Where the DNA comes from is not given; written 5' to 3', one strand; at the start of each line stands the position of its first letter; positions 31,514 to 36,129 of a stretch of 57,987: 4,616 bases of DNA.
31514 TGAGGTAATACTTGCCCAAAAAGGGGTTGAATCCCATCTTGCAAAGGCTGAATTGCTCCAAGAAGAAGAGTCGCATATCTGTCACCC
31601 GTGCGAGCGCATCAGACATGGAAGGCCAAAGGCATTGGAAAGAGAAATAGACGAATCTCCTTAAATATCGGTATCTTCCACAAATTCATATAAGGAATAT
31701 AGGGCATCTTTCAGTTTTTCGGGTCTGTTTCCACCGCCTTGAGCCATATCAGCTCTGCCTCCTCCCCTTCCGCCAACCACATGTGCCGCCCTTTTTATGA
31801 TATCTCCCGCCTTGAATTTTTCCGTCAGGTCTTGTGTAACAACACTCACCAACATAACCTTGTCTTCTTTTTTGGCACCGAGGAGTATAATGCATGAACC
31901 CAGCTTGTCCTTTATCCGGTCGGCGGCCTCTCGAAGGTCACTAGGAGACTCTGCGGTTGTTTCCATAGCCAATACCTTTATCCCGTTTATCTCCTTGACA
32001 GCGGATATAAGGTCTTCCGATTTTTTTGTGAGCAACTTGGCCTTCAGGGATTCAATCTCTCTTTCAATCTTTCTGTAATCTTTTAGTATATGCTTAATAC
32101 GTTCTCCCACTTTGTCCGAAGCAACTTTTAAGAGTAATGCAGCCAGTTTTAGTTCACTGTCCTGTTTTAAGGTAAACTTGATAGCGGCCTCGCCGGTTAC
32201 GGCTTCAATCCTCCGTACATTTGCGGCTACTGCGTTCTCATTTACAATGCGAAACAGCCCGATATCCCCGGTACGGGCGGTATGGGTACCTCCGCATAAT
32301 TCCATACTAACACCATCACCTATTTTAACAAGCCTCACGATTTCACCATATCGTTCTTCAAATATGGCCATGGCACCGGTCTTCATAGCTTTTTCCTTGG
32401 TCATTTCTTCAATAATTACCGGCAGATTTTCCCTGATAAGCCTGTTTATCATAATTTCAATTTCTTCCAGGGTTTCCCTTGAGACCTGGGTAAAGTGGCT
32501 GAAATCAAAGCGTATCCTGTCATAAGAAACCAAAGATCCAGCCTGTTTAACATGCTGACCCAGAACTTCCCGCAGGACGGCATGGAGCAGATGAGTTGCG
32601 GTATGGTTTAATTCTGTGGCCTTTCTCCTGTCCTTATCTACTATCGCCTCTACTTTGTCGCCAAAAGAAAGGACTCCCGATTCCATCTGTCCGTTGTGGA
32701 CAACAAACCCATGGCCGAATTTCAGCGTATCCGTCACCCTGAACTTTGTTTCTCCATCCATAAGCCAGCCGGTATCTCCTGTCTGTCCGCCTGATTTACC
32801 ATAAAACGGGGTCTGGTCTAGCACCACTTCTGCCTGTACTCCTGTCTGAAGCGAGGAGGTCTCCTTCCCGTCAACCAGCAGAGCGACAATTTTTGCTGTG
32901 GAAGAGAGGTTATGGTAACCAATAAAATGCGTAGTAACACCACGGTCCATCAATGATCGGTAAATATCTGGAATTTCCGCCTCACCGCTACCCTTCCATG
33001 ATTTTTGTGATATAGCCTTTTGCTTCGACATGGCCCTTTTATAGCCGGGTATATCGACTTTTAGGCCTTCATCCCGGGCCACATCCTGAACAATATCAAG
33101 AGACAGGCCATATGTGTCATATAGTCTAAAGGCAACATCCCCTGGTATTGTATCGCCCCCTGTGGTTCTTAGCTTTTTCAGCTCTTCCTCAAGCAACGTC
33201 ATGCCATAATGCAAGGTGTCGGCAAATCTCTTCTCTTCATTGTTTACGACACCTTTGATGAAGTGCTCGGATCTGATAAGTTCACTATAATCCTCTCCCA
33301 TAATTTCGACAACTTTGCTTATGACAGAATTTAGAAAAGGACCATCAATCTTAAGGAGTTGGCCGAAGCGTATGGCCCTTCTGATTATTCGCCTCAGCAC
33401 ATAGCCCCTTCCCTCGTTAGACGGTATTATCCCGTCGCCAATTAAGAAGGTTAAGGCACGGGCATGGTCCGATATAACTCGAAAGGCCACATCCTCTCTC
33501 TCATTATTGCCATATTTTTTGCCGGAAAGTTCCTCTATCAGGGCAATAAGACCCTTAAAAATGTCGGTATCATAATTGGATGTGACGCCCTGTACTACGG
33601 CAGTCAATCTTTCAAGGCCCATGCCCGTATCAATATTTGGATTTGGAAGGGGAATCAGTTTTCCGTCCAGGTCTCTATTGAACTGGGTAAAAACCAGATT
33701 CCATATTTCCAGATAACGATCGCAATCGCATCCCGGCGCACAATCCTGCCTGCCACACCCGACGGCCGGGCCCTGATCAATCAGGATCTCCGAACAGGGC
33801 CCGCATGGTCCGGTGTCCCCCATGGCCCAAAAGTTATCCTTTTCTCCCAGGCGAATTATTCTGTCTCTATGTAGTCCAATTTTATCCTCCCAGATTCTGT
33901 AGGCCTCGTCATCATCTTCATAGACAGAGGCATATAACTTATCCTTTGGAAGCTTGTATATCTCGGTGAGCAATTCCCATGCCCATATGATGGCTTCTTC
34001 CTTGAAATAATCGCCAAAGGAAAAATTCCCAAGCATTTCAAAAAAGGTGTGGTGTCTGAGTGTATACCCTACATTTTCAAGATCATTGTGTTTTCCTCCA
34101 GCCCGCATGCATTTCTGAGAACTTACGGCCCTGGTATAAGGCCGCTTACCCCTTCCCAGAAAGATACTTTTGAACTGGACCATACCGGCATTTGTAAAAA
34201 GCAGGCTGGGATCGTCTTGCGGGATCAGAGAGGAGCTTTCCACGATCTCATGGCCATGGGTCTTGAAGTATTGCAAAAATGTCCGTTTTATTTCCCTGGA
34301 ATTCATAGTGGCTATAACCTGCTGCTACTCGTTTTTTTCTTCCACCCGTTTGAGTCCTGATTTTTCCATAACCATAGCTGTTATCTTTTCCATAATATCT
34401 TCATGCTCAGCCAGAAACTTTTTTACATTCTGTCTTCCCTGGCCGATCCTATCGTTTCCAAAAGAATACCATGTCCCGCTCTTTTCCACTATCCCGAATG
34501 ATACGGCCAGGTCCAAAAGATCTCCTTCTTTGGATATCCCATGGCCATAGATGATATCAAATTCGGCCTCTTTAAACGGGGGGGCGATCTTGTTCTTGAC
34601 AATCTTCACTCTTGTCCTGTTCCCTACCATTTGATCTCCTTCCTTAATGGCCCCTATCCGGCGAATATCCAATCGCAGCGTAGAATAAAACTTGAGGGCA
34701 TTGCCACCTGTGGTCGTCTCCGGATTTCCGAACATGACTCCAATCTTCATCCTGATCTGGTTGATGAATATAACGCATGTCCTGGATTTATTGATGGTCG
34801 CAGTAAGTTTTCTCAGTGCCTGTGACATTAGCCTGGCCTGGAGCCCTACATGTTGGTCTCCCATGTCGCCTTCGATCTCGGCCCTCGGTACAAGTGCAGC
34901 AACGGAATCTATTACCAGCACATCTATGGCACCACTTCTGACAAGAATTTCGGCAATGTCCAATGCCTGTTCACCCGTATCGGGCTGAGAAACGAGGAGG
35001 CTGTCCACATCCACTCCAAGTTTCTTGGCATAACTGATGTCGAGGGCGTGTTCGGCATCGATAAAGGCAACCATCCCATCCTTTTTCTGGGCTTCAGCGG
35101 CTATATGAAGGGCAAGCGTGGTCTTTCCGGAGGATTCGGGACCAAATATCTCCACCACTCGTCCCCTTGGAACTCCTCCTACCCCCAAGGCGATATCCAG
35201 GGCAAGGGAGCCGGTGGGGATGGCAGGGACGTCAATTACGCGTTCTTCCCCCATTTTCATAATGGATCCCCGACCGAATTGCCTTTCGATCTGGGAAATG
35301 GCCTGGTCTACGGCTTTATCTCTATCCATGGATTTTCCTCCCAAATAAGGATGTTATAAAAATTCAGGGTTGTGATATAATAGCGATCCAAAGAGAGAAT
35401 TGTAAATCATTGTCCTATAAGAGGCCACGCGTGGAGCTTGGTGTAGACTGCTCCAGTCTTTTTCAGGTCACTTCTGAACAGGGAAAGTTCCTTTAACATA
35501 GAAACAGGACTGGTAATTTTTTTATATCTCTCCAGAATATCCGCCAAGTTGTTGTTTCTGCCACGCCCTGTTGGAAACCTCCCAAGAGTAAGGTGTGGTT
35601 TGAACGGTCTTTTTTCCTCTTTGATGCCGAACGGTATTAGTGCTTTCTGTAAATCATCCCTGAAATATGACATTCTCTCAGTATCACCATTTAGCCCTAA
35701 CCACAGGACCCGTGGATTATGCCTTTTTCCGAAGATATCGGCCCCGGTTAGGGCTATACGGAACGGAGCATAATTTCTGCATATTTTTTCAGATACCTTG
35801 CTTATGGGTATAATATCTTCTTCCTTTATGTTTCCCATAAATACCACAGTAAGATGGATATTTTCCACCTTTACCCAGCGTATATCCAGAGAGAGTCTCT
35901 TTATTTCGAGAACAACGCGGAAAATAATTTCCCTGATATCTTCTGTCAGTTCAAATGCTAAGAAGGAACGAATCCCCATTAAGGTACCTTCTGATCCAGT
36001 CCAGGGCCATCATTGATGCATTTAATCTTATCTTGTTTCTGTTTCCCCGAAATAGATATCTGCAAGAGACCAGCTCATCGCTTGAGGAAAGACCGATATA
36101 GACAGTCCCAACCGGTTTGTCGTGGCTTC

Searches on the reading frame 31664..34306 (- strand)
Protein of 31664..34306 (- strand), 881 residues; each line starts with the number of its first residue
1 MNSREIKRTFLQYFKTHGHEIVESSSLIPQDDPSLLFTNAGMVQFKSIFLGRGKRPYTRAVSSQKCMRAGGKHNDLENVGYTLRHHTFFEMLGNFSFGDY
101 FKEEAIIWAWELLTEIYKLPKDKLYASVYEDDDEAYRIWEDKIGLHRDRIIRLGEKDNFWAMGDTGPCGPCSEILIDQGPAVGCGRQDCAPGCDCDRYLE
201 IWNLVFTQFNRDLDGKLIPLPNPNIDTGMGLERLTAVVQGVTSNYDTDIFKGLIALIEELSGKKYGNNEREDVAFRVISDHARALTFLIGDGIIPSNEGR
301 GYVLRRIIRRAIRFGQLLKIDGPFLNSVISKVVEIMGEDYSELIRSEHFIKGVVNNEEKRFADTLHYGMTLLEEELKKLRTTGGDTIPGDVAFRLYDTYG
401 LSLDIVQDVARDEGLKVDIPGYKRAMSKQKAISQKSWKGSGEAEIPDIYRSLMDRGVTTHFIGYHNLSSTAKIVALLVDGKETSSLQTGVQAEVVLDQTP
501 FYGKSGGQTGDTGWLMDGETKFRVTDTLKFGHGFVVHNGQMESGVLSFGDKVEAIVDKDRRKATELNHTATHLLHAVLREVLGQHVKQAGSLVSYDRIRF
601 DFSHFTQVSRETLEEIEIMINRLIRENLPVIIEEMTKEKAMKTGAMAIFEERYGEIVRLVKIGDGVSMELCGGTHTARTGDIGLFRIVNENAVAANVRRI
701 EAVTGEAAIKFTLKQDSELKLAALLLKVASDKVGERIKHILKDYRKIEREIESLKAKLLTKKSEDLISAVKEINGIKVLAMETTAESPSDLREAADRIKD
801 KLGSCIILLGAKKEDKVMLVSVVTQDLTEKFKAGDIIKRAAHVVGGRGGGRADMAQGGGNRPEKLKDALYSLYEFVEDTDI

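Call 9: find_encoding_contigs(protein=window:31664-34306:-, flank=10000, max_places=2)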
Protein window:31664-34306:- (881 aa): no gene with exactly this product is on record in the collection.

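Call 17: search_protein_families(library=pfam, proteins=[window:31664-34306:-], max_evalue=0.00001)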
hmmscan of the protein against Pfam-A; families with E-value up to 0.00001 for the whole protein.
window:31664-34306:- (881 aa): 3 families
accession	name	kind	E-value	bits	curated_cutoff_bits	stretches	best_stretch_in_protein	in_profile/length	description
PF01411.24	tRNA-synt_2c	-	1.6e-222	740.4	30.3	1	5-560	1-552/552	tRNA synthetases class II (A)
PF02272.25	DHHA1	-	7.5e-17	62.1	25.9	1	777-877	3-101/102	DHHA1 domain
PF07973.19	tRNA_SAD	-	4.6e-16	58.9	24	1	657-701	1-44/44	Threonyl and Alanyl tRNA synthetase second additional domain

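Call 41: find_homologous_proteins(query=window:31664-34306:-, max_evalue=1e-100)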
Query window:31664-34306:- (881 aa): 8000 proteins with E <= 1e-100 among 8000 candidates; the best 120 are listed.
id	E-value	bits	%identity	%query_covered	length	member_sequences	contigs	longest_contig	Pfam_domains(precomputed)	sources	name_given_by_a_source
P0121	0.0e+0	1989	100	100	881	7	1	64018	PF01411.25,PF07973.20,PF02272.25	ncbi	-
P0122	0.0e+0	1445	71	100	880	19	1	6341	PF01411.25,PF07973.20,PF02272.25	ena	-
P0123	0.0e+0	1445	70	100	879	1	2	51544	PF01411.25,PF07973.20,PF02272.25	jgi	-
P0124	0.0e+0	1444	71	99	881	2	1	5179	PF01411.25,PF07973.20,PF02272.25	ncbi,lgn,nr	ncbi:MAG: alanine--tRNA ligase [Thermodesulfobacteriota bacterium]|nr:alanine--tRNA ligase [Thermode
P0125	0.0e+0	1444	71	100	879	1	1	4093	PF01411.25,PF07973.20,PF02272.25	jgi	-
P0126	0.0e+0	1442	71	100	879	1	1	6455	PF01411.25,PF07973.20,PF02272.25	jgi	jgi:alanyl-tRNA synthetase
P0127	0.0e+0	1435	70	100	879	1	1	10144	PF01411.25,PF07973.20,PF02272.25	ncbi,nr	ncbi:MAG: alanine--tRNA ligase [Deltaproteobacteria bacterium]|nr:alanine--tRNA ligase [Deltaproteob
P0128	0.0e+0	1434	71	100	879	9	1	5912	PF01411.25,PF07973.20,PF02272.25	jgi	jgi:alanyl-tRNA synthetase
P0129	0.0e+0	1429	70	100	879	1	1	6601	PF01411.25,PF07973.20,PF02272.25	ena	-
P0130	0.0e+0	1423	70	100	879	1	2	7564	PF01411.25,PF07973.20,PF02272.25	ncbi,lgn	-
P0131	0.0e+0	1420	69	100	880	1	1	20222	PF01411.25,PF07973.20,PF02272.25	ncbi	-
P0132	0.0e+0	1419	68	99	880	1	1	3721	PF01411.25,PF07973.20,PF02272.25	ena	-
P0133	0.0e+0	1417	69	100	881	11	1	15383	PF01411.25,PF07973.20,PF02272.25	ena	-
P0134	0.0e+0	1417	70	99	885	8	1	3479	PF01411.25,PF07973.20,PF02272.25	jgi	jgi:alanyl-tRNA synthetase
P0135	0.0e+0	1416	69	100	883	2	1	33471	PF01411.25,PF07973.20,PF02272.25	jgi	jgi:alanyl-tRNA synthetase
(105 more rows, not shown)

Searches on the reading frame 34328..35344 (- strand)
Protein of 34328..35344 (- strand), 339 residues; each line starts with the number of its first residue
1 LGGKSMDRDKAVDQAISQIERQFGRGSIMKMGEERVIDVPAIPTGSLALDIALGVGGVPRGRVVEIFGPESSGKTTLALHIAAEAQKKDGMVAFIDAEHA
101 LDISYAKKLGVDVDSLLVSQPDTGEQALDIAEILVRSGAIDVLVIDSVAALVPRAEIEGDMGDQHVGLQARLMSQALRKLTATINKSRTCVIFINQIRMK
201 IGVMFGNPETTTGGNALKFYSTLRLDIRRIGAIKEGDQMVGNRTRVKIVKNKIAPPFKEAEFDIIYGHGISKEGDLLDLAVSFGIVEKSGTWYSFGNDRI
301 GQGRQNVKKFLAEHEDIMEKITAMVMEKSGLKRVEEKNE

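Call 17: search_protein_families(library=pfam, proteins=[window:34328-35344:-], max_evalue=0.00001)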
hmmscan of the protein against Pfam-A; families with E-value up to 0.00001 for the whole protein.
window:34328-35344:- (339 aa): 5 families
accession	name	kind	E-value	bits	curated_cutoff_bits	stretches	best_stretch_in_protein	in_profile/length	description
PF00154.27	RecA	-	4.6e-142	472.5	27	1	10-271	1-262/262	recA bacterial DNA recombination protein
PF21096.2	RecA_C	-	1.7e-23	82.9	27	1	274-328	1-55/57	RecA C-terminal domain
PF08423.17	Rad51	-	5.5e-11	42.6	22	1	41-229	7-211/244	Rad51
PF06745.19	ATPase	-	9.5e-08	32.1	26.6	1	43-118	2-79/231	KaiC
PF01637.24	ATPase_2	-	1e-06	29.2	33.2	1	63-194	22-116/225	ATPase domain predominantly from Archaea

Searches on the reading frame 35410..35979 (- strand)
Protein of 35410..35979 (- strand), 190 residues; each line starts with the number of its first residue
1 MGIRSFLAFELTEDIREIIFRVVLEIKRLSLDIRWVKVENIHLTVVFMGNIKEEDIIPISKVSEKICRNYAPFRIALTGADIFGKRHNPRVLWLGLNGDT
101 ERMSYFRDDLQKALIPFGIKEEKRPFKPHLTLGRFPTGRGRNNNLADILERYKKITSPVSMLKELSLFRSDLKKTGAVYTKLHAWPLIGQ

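Call 17: search_protein_families(library=pfam, proteins=[window:35410-35979:-], max_evalue=0.00001)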
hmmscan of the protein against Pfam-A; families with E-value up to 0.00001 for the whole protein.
window:35410-35979:- (190 aa): 3 families
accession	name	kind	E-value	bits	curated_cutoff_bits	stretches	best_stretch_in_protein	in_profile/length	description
PF02834.22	LigT_PEase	-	1.4e-24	86.5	23.3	2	12-93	4-87/87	LigT like Phosphoesterase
PF13563.12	2_5_RNA_ligase2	-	4.7e-13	49.9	27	1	41-170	26-148/152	2'-5' RNA ligase superfamily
PF10469.15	AKAP7_NLS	-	1.7e-08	35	24.4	1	31-144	32-158/208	AKAP7 2'5' RNA ligase-like domain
